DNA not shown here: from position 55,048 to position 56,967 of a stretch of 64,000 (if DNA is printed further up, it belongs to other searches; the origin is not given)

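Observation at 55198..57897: Two-gene module: DUF2278(YukJ)-lamin-tail-domain protein followed by an SH3b + ComEC-type MBL hydrolase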

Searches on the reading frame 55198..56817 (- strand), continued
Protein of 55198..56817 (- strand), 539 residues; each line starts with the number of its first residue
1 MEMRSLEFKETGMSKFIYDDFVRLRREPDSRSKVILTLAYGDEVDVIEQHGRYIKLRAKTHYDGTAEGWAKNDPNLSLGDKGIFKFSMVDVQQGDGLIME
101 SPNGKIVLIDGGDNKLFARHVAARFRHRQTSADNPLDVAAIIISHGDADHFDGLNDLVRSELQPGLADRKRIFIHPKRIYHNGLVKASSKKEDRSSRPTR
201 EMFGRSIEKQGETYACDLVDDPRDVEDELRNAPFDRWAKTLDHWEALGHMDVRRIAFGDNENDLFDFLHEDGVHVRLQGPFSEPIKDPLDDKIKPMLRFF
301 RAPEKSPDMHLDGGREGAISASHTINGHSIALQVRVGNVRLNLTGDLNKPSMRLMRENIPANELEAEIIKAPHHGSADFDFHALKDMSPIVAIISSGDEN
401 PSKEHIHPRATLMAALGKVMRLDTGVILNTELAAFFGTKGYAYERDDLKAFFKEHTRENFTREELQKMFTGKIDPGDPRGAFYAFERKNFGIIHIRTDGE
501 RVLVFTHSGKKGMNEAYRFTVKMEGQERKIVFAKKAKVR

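Call 38: fold_search(model_id=the predicted structure, library=pdb)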
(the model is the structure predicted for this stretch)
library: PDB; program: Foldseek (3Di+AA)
matches with E <= 10: 527; with E <= 0.001: 25
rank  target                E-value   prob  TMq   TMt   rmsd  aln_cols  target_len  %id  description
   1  9ic4                  5.5e-13  1.00  0.39  0.72   7.4       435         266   17  Crystal structure of beta-lactamase-like domain of ComEC from Moorella glycerini (released 2025-10-01)
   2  1wra_A                1.7e-08  1.00  0.31  0.50   9.1       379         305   13  Crystal Structure of Phosphorylcholine Esterase Domain of the Virulence Factor Choline Binding Protein E from Streptoc (released 2005-05-31)
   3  2bib                  4.9e-08  1.00  0.36  0.35   6.3       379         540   14  Crystal structure of the complete modular teichioic acid phosphorylcholine esterase Pce (CbpE) from Streptococcus pneumo (released 2005-05-09)
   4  1wra_B                5.1e-07  1.00  0.32  0.51   8.8       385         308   14  Crystal Structure of Phosphorylcholine Esterase Domain of the Virulence Factor Choline Binding Protein E from Streptoc (released 2005-05-31)
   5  8gyg_A                6.5e-06  1.00  0.31  0.51   8.5       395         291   10  Purification ,Crystallization and X-ray Diffraction analysis of a novel arysulfatase from Pseudoalteromonas atlantica  (released 2023-10-18)
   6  3bv6_B                1.2e-05  1.00  0.26  0.36  12.0       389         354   12  Crystal structure of uncharacterized metallo protein from Vibrio cholerae with beta-lactamase like fold (released 2008-01-29)
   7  3bv6_A                4.0e-05  1.00  0.27  0.37  11.4       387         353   12  Crystal structure of uncharacterized metallo protein from Vibrio cholerae with beta-lactamase like fold (released 2008-01-29)
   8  3zq4_D                6.7e-05  0.99  0.20  0.20  17.0       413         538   10  Unusual, dual endo- and exo-nuclease activity in the degradosome explained by crystal structure analysis of RNase J1 (released 2011-09-14)
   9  2wyl_E                8.9e-05  1.00  0.24  0.38   9.8       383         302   10  Apo structure of a metallo-b-lactamase (released 2010-04-14)
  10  2wyl_C                9.9e-05  1.00  0.26  0.40   9.0       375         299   10  Apo structure of a metallo-b-lactamase (released 2010-04-14)
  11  8r22_C                1.6e-04  1.00  0.22  0.25   9.4       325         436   13  INTS9-INTS11-BRAT1-WDR73 complex (released 2024-07-31)
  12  2wyl_D                2.6e-04  0.99  0.25  0.40  10.3       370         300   10  Apo structure of a metallo-b-lactamase (released 2010-04-14)
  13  9a5v_B                2.6e-04  0.98  0.23  0.22  15.9       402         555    9  Integrative model of RNJ2-RNJ1 by crosslinking MS and deep learning (released 2024-09-18)
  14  4xww_A                2.8e-04  0.97  0.21  0.20  18.2       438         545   11  Crystal structure of RNase J complexed with RNA (released 2015-12-16)
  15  2wym_C                3.3e-04  0.99  0.24  0.38  11.8       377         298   11  Structure of a metallo-b-lactamase (released 2010-04-14)
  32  3npf_B                1.9e-03  1.00  0.12  0.20   7.3       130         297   11  Crystal structure of a putative dipeptidyl-peptidase VI (BACOVA_00612) from Bacteroides ovatus at 1.72 A resolution (released 2010-07-28)
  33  4r0k_A                1.9e-03  1.00  0.12  0.19   7.3       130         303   10  Crystal structure of a putative dipeptidyl-peptidase VI (BT_1314) from Bacteroides thetaiotaomicron VPI-5482 at 1.75 A (released 2014-08-20)
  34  4r0k_B                1.9e-03  1.00  0.12  0.19   7.3       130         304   10  Crystal structure of a putative dipeptidyl-peptidase VI (BT_1314) from Bacteroides thetaiotaomicron VPI-5482 at 1.75 A (released 2014-08-20)
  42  3npf_A                5.3e-03  1.00  0.12  0.20   7.4       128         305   12  Crystal structure of a putative dipeptidyl-peptidase VI (BACOVA_00612) from Bacteroides ovatus at 1.72 A resolution (released 2010-07-28)
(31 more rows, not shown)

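Call 41: search_protein_families(library=pfam, alignment_id=A3, max_evalue=0.00001)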
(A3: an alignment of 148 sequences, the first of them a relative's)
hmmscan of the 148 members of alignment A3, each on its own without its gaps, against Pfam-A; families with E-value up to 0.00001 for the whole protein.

A. member 1, L087:9094-9522:+ (142 aa): 0 families

B. families by the number of members that match (of 148 scanned): 110 families (the first 25 are shown)
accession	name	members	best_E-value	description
PF20239.3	DUF6596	4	2.9e-39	Family of unknown function (DUF6596)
PF13505.12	OMP_b-brl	4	1.6e-11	Outer membrane protein beta-barrel domain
PF04542.20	Sigma70_r2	4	7.6e-09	Sigma-70 region 2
PF08281.18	Sigma70_r4_2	4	5.4e-08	Sigma-70, region 4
PF00501.34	AMP-binding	3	5.6e-75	AMP-binding enzyme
PF01061.29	ABC2_membrane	3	1.4e-26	ABC-2 type transporter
PF03795.20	YCII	3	8.6e-21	YCII-related domain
PF03313.21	SDH_alpha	2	3.8e-89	Serine dehydratase alpha chain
PF03315.21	SDH_beta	2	2.5e-61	Serine dehydratase beta chain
PF03781.23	FGE-sulfatase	2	2.1e-47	Sulfatase-modifying factor enzyme 1-like domain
PF00958.27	GMP_synt_C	2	7.6e-44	GMP synthase C terminal domain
PF07750.17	GcrA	2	1.7e-42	GcrA cell cycle regulator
PF00117.34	GATase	2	2.7e-41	Glutamine amidotransferase class-I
PF00072.30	Response_reg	2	1.8e-30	Response regulator receiver domain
PF13193.12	AMP-binding_C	2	6.8e-23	AMP-binding enzyme C-terminal domain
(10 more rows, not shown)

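Call 42: search_protein_families(library=padloc, alignment_id=A3, max_evalue=0.00001)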
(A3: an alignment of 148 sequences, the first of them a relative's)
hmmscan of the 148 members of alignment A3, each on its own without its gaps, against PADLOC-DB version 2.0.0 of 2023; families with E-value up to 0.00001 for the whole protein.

A. member 1, L087:9094-9522:+ (142 aa): 0 families

B. families by the number of members that match (of 148 scanned): 18 families
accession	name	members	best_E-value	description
PDLC03854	LmuA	2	4.7e-63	-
PDLC03805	RTasMBL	2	1e-45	DRT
PDLC02158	Avs1a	2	5.3e-39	-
PDLC04676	PDC-M48B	2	4.8e-13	-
PDLC01097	C3a214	1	3.9e-88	GlgB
PDLC04135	mad3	1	1.3e-46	mads_3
PDLC02707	PbeA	1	7.3e-27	PbeA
PDLC02704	PbeA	1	1.5e-20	PbeA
PDLC02980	AriA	1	1.3e-15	-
PDLC02706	PbeA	1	3.9e-13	PbeA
PDLC04140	mad8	1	3e-11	mads_8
PDLC04055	PD-T4-6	1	1.5e-09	-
PDLC04164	AriA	1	2.4e-08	-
PDLC02703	PbeA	1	4.1e-07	PbeA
PDLC01439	typeIV_DinG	1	1.5e-06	CAS-IV-A; associated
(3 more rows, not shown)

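Call 49: search_protein_families(library=pfam, proteins=[L156:11570-13075:+, L102:2202-3464:-, L142:8960-9814:+], max_evalue=0.001)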
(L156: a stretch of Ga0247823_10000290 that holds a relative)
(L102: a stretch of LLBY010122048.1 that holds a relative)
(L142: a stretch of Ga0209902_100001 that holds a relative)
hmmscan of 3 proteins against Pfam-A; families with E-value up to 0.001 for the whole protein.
L156:11570-13075:+ (501 aa): 2 families
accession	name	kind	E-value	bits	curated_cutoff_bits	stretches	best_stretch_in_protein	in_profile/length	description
PF01061.29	ABC2_membrane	-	1.4e-26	93.8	26.9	1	248-463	3-210/211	ABC-2 type transporter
PF12698.13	ABC2_membrane_3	-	4.3e-05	23.2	31.6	1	300-488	159-343/347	ABC-2 family transporter protein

L102:2202-3464:- (420 aa): 3 families
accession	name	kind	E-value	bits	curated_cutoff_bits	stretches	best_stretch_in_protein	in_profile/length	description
PF20239.3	DUF6596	-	6.2e-38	129.6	27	1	190-289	2-101/102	Family of unknown function (DUF6596)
PF04542.20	Sigma70_r2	-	3.4e-08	33.6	24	1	16-81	2-69/71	Sigma-70 region 2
PF08281.18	Sigma70_r4_2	-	5.4e-08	32.8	25.7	1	120-171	3-54/54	Sigma-70, region 4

L142:8960-9814:+ (284 aa): 2 families
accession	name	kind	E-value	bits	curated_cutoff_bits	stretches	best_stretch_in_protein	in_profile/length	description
PF13505.12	OMP_b-brl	-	3.2e-11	44.1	28.7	1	18-243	3-167/175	Outer membrane protein beta-barrel domain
PF01389.23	OmpA_membrane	-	0.00034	20.9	21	1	159-234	76-149/180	OmpA-like transmembrane domain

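Call 56: search_dna_similar(query=window:55198-56781:-, collection=plasmids, mode=protein, max_rows=15, max_evalue=1e-10)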
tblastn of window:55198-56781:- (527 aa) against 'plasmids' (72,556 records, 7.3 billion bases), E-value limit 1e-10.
Records with a match: 2; places in all: 2; records where one place covers at least 80% of the query: 1.
Best place of each record, by identity: <60% 2.
By first word of the organism name: Rhizobium 1; Runella 1.
By predicted mobility (MOB-suite, as given by PLSDB): mobilizable 1; non-mobilizable 1.
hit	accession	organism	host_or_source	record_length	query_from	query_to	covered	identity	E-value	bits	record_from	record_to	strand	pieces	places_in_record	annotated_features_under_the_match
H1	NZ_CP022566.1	Rhizobium leguminosarum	Root nodule,Pisum sativum root-nodule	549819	1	527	100%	43.4%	1e-116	386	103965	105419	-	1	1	hypothetical protein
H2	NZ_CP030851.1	Runella rosea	Whole organism,fresh water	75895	71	421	67%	26.2%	3e-22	108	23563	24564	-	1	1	MBL fold metallo-hydrolase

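Call 58: get_annotated_region(hit=H1, flank=7000)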
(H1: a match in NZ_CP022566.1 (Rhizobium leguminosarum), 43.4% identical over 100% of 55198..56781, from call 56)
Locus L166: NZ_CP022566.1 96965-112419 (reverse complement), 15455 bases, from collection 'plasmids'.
description: Rhizobium leguminosarum bv. viciae strain BIHB 1148 plasmid pSK02, complete sequence
organism: Rhizobium leguminosarum (NCBI taxid 387)
taxonomy: Bacteria; Pseudomonadota; Alphaproteobacteria; Hyphomicrobiales; Rhizobiaceae; Rhizobium; Rhizobium leguminosarum
host: -; source: Root nodule,Pisum sativum root-nodule; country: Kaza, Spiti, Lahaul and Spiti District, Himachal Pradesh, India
typing (MOB-suite, as given by PLSDB): mobilizable; relaxase MOBQ
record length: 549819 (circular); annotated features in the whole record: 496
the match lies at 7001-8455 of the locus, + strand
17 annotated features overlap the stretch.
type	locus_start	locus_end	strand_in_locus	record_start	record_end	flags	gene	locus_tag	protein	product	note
CDS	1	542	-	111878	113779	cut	-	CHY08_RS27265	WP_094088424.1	potassium transporter Kup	-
CDS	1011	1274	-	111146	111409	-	-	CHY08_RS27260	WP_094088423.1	hypothetical protein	-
CDS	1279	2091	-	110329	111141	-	-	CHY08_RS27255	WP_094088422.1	Ku protein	GO:0006303 - double-strand break repair via nonhomologous end joining [Evidence IEA]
CDS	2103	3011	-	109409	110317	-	-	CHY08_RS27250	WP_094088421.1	Ku protein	GO:0006303 - double-strand break repair via nonhomologous end joining [Evidence IEA]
CDS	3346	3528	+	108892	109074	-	-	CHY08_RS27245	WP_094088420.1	DUF3606 domain-containing protein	-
CDS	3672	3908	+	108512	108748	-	-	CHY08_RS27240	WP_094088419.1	hypothetical protein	-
CDS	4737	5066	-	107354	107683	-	-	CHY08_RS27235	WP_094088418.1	hypothetical protein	-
CDS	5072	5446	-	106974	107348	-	-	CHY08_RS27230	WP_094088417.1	hypothetical protein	-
CDS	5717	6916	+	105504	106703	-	-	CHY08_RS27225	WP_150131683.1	DUF3616 domain-containing protein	-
CDS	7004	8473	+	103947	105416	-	-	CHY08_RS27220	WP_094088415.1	hypothetical protein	-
CDS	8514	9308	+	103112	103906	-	-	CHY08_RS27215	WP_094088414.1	S1/P1 nuclease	GO:0006308 - DNA catabolic process [Evidence IEA]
CDS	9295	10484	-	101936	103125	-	-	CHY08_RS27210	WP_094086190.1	IS3-like element ISRle4 family transposase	GO:0006313 - DNA transposition [Evidence IEA]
CDS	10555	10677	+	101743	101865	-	-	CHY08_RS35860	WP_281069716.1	hypothetical protein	-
CDS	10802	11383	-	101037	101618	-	-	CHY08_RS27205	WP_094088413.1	hypothetical protein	-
CDS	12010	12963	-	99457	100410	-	-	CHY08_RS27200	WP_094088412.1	hypothetical protein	-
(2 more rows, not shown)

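Call 60: search_protein_families(library=pfam, proteins=[L097:11566-12561:+, L158:9445-10320:+, L159:5424-6671:+, L159:2237-3862:+, L161:3357-4175:+, L155:42-1040:+, L098:46-771:+, L120:1373-2305:+, L104:2352-3722:+, L152:11507-12433:+], max_evalue=0.001)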
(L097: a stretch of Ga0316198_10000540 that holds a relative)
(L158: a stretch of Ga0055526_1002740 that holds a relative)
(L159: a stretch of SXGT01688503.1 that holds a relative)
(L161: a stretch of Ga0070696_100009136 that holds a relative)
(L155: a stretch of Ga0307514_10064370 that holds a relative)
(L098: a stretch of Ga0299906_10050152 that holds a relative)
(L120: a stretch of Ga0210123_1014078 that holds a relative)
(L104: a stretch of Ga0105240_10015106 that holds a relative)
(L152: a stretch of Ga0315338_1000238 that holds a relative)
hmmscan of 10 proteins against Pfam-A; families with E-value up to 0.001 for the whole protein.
L097:11566-12561:+ (331 aa): 1 family
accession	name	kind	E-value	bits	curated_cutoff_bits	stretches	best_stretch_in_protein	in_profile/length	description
PF09994.14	T6SS_Tle1-like_cat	-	8.7e-77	258.7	27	1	3-256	1-286/287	T6SS, Phospholipase effector Tle1-like, catalytic domain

L158:9445-10320:+ (291 aa): 1 family
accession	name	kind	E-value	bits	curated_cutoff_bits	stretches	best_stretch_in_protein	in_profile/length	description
PF05988.18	DUF899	-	4.1e-37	128.4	27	1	43-274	7-212/224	Bacterial protein of unknown function (DUF899)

L159:5424-6671:+ (415 aa): 1 family
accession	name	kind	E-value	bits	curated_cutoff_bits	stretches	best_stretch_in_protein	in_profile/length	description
PF01734.28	Patatin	-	2.5e-22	80.5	27.7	1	32-274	1-191/191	Patatin-like phospholipase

L159:2237-3862:+ (541 aa): 0 families

L161:3357-4175:+ (272 aa): 0 families

L155:42-1040:+ (332 aa): 1 family
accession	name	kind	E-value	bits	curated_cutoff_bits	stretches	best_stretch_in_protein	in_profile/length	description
PF02265.22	S1-P1_nuclease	-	2.2e-40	139.6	29.5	1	33-331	1-257/258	S1/P1 Nuclease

L098:46-771:+ (241 aa): 0 families

L120:1373-2305:+ (310 aa): 2 families
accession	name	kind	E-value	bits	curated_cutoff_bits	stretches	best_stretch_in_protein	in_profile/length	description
PF24349.1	DUF7509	-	7.5e-05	22.8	27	1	34-115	106-187/206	Domain of unknown function (DUF7509)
PF05859.17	Mis12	-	0.00017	21.8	25.7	1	70-185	112-225/231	Mis12 protein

L104:2352-3722:+ (456 aa): 2 families
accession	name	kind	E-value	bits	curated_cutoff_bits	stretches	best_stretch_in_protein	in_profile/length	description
PF03781.23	FGE-sulfatase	-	2.1e-47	162.3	23.3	1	188-453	12-255/255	Sulfatase-modifying factor enzyme 1-like domain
PF13646.12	HEAT_2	-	1.1e-05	26.1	27.7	1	44-134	4-87/88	HEAT repeats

L152:11507-12433:+ (308 aa): 1 family
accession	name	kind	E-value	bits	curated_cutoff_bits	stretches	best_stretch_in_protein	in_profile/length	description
PF12974.12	Phosphonate-bd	-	6.1e-25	88.4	27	1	116-289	84-242/242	ABC transporter, phosphonate, periplasmic substrate-binding protein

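Call 63: find_encoding_contigs(protein=P0122, flank=6000, max_places=2)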
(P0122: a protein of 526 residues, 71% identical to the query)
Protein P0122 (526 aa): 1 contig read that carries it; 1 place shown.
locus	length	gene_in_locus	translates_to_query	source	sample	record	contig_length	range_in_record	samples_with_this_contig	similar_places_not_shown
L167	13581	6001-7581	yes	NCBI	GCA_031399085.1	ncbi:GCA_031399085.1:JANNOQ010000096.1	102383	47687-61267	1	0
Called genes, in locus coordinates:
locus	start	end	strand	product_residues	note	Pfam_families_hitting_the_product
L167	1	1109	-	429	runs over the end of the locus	PF09375:Peptidase_M75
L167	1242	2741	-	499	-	PF01970:TctA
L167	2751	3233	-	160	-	PF07331:TctB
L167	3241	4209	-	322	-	PF03401:TctC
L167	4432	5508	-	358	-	PF00180:Iso_dh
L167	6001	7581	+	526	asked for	PF08239:SH3_3 (weak), PF00753:Lactamase_B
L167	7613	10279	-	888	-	PF00924:MS_channel_2nd, PF21082:MS_channel_3rd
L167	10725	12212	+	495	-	PF02321:OEP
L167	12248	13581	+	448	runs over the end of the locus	PF25917:BSH_RND, PF25973:BSH_CzcB, PF25876:HH_MFP_RND, PF25944:Beta-barrel_RND, PF25967:RND-MFP_C (weak), PF25989:YknX_C (weak)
